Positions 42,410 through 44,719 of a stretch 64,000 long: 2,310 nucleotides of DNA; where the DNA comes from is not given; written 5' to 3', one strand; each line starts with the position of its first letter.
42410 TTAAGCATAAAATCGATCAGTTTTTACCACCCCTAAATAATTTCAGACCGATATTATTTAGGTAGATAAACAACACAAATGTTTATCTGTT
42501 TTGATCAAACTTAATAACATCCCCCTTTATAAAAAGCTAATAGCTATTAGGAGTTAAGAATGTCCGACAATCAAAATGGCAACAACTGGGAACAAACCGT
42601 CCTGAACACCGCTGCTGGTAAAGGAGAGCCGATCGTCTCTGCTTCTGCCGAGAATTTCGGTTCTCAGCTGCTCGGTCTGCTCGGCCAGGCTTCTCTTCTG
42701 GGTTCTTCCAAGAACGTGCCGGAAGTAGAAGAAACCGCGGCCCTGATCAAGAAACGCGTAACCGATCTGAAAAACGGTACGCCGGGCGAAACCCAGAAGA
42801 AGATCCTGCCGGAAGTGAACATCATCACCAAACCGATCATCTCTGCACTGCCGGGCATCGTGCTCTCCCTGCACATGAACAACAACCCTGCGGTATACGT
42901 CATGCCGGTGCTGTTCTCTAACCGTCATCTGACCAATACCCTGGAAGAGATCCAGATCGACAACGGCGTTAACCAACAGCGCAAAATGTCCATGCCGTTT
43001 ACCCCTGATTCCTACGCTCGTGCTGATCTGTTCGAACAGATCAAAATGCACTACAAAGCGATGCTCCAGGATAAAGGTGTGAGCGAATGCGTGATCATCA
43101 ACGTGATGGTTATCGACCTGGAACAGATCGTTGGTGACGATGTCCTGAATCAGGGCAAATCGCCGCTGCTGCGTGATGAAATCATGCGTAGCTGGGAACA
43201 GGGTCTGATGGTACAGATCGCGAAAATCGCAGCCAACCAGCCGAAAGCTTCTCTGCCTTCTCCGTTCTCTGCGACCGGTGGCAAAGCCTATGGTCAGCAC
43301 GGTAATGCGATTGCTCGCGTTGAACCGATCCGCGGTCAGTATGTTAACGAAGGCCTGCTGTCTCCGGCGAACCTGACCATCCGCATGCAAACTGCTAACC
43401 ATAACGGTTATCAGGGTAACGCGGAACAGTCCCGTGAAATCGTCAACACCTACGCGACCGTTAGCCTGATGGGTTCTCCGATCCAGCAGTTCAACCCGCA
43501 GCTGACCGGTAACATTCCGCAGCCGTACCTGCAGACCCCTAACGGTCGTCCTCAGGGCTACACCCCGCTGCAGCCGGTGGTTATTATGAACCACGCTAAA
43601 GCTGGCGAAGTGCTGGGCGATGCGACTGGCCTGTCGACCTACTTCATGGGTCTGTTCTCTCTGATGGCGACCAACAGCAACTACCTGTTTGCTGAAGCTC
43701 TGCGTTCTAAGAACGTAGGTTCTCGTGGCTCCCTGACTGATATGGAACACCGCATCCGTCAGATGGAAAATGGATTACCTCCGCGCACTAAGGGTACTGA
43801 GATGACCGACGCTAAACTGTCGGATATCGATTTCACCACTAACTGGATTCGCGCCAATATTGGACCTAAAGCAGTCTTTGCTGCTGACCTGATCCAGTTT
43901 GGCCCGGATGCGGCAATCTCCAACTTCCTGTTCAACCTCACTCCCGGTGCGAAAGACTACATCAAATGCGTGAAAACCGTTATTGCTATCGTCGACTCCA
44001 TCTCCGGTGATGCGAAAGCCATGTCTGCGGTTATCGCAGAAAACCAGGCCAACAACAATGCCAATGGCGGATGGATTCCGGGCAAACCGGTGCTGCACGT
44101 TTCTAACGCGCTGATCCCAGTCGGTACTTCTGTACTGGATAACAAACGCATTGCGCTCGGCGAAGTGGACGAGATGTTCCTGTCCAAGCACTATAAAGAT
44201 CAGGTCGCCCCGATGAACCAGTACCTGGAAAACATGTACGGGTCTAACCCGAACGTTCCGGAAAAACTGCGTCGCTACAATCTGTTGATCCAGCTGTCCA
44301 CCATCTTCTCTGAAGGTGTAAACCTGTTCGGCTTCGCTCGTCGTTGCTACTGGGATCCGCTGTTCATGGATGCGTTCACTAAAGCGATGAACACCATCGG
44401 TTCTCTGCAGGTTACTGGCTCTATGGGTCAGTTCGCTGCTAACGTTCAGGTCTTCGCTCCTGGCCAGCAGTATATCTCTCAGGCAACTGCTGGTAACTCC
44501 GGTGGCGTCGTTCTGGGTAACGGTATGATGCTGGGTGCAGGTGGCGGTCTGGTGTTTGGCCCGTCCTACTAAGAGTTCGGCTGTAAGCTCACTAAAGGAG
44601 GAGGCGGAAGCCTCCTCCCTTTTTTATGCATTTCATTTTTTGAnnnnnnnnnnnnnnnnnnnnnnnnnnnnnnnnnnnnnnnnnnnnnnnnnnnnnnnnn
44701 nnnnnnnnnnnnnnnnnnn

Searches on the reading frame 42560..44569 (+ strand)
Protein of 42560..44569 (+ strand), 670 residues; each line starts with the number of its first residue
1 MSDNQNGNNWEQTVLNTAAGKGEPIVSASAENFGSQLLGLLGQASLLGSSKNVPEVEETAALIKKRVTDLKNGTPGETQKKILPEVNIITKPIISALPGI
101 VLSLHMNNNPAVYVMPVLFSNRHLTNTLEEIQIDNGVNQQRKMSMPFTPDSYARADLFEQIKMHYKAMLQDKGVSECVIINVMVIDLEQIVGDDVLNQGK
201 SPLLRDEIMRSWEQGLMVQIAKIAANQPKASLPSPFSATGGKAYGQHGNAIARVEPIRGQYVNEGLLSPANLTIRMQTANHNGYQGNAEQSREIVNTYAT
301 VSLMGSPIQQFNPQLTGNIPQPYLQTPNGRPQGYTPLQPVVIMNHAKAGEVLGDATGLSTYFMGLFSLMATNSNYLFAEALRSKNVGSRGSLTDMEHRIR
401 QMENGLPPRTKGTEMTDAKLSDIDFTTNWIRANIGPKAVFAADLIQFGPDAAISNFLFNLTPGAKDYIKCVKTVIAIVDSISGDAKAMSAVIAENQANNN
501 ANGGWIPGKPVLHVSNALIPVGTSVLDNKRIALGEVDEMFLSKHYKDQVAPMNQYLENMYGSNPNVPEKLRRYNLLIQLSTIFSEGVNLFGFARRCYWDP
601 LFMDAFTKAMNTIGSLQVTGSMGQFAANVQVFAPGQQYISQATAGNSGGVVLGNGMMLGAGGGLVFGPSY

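Call 68: search_protein_families(library=phrogs, proteins=[window:42560-44569:+], max_evalue=0.001)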
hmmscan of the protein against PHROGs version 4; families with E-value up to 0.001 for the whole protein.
window:42560-44569:+ (670 aa): 1 family
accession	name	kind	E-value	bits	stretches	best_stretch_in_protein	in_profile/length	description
phrog_4795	-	DNA, RNA and nucleotide metabolism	2.9e-97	327.8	1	44-665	79-674/677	nuclear shell protein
